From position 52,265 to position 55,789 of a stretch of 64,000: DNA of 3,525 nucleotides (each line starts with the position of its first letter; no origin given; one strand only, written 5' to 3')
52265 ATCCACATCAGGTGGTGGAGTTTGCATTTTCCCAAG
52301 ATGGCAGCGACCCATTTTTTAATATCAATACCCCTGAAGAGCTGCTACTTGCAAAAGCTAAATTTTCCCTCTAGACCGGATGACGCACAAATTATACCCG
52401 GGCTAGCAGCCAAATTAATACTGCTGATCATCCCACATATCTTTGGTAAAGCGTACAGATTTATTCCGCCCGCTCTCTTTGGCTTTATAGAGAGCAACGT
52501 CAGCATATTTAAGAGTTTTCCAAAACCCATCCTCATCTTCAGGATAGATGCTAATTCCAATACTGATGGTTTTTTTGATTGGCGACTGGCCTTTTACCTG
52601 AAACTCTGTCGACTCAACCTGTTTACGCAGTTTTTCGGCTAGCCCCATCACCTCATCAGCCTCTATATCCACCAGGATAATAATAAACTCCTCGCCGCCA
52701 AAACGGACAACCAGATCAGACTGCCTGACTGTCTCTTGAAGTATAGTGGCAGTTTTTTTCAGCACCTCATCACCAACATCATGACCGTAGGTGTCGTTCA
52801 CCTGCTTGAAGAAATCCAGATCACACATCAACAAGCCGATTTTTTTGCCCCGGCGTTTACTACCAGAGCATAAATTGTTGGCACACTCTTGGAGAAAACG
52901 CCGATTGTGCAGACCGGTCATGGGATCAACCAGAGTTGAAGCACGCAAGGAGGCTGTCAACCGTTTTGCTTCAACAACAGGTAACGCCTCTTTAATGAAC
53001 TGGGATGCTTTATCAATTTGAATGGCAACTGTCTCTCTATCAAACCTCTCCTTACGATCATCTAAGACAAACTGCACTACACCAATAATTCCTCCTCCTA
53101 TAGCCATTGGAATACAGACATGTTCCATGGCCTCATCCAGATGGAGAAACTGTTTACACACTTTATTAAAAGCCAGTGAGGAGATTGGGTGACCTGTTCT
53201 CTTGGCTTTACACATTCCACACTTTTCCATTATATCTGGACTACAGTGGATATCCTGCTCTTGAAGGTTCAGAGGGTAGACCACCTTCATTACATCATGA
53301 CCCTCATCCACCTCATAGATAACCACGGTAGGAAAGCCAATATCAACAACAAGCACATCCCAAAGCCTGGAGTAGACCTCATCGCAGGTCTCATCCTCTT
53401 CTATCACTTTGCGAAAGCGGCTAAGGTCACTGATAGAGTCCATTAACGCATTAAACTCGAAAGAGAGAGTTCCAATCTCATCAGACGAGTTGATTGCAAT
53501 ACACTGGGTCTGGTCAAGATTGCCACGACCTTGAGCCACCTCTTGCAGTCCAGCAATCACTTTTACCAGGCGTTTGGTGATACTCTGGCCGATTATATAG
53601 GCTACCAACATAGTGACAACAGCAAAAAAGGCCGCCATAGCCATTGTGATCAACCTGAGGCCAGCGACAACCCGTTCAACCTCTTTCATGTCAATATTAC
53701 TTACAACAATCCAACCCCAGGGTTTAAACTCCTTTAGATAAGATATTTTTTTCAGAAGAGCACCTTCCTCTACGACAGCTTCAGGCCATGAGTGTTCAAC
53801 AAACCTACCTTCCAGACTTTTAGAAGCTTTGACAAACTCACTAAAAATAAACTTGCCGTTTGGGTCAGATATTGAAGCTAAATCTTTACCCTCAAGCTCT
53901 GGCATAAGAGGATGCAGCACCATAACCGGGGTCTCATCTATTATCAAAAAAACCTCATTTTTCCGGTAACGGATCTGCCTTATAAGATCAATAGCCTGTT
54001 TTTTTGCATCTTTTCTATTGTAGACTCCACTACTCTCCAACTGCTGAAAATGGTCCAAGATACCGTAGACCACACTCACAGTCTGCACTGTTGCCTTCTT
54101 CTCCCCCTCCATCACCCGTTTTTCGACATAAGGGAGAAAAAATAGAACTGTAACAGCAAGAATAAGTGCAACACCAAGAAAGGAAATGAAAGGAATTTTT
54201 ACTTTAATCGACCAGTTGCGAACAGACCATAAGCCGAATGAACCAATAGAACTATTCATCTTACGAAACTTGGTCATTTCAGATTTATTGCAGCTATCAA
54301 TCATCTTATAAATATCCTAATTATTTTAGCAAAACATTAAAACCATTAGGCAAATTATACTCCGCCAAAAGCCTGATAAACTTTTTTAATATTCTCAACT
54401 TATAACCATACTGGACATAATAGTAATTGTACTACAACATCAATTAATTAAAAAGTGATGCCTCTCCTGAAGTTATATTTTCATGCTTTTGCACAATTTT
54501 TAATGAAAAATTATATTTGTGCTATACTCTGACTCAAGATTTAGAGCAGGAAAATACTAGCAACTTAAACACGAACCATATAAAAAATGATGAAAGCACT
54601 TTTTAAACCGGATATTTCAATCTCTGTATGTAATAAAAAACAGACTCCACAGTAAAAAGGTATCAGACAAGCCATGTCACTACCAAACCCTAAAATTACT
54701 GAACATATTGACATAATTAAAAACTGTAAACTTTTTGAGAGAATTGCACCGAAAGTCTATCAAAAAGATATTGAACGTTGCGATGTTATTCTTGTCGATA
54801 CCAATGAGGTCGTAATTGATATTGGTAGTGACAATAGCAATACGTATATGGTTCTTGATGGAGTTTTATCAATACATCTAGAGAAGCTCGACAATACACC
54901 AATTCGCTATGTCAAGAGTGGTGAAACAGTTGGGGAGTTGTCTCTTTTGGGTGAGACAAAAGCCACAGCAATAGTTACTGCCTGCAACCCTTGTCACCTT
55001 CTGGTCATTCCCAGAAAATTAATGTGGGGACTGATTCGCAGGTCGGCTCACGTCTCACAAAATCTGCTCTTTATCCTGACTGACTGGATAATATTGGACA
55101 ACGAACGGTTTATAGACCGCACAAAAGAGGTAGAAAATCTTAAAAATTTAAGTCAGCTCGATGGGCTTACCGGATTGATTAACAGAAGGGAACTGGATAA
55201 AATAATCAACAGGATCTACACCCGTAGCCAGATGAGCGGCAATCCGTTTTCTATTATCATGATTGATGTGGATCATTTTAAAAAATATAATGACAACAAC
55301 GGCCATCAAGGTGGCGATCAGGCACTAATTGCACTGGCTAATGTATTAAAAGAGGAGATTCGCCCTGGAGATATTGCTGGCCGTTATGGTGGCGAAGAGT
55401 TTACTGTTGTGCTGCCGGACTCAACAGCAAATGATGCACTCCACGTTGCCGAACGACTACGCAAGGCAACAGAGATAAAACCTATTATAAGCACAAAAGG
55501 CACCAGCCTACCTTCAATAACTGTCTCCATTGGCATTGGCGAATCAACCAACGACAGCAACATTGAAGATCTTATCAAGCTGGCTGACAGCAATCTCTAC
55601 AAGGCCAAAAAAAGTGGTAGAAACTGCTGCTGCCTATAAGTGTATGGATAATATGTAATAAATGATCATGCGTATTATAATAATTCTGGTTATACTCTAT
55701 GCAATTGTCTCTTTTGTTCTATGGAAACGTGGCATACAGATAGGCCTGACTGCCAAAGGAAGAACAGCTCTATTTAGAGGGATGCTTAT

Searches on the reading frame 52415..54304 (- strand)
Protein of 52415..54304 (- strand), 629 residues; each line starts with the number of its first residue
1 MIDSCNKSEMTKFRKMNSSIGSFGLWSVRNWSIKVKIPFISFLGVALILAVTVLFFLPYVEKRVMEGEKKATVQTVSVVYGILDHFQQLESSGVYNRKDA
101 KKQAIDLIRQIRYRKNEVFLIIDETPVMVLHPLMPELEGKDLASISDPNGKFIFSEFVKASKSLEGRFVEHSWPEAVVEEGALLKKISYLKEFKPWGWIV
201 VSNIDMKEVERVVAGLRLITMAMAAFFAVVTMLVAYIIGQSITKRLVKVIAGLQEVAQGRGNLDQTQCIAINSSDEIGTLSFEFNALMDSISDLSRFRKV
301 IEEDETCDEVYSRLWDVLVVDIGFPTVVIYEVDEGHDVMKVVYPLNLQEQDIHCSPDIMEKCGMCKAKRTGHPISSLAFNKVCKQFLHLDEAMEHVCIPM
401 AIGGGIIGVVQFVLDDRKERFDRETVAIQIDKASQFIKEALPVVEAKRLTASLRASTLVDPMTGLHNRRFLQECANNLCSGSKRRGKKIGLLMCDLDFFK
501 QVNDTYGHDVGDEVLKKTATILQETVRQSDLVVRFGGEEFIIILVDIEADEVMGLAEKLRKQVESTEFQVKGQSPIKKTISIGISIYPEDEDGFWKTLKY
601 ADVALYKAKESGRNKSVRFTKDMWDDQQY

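Call 19: search_protein_families(library=pfam, proteins=[window:52415-54304:-], max_evalue=0.001)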
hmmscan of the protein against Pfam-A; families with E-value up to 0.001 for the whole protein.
window:52415-54304:- (629 aa): 5 families
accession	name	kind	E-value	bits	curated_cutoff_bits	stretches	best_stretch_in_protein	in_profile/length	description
PF00990.26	GGDEF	-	4.2e-48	163.6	23.8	1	458-615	2-161/161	Diguanylate cyclase, GGDEF domain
PF17200.10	sCache_2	-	1.2e-27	97.2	25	1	68-213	5-149/155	Single Cache domain 2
PF08269.17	dCache_2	-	1.7e-25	90.2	26.5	1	68-213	46-190/298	Cache domain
PF17201.10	Cache_3-Cache_2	-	1.4e-07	31.6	27.7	1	103-212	190-292/299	Cache 3/Cache 2 fusion domain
PF00672.30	HAMP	-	3.8e-07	30.8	25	1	238-292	2-52/53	HAMP domain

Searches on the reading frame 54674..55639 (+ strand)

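Call 19: search_protein_families(library=pfam, proteins=[window:54674-55639:+], max_evalue=0.001)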
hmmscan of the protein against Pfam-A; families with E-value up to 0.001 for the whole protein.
window:54674-55639:+ (321 aa): 2 families
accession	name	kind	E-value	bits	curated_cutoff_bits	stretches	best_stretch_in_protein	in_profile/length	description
PF00990.26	GGDEF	-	9.5e-45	152.7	23.8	1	161-317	2-160/161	Diguanylate cyclase, GGDEF domain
PF00027.35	cNMP_binding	-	3.8e-11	43.2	27.5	1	42-123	5-88/89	Cyclic nucleotide-binding domain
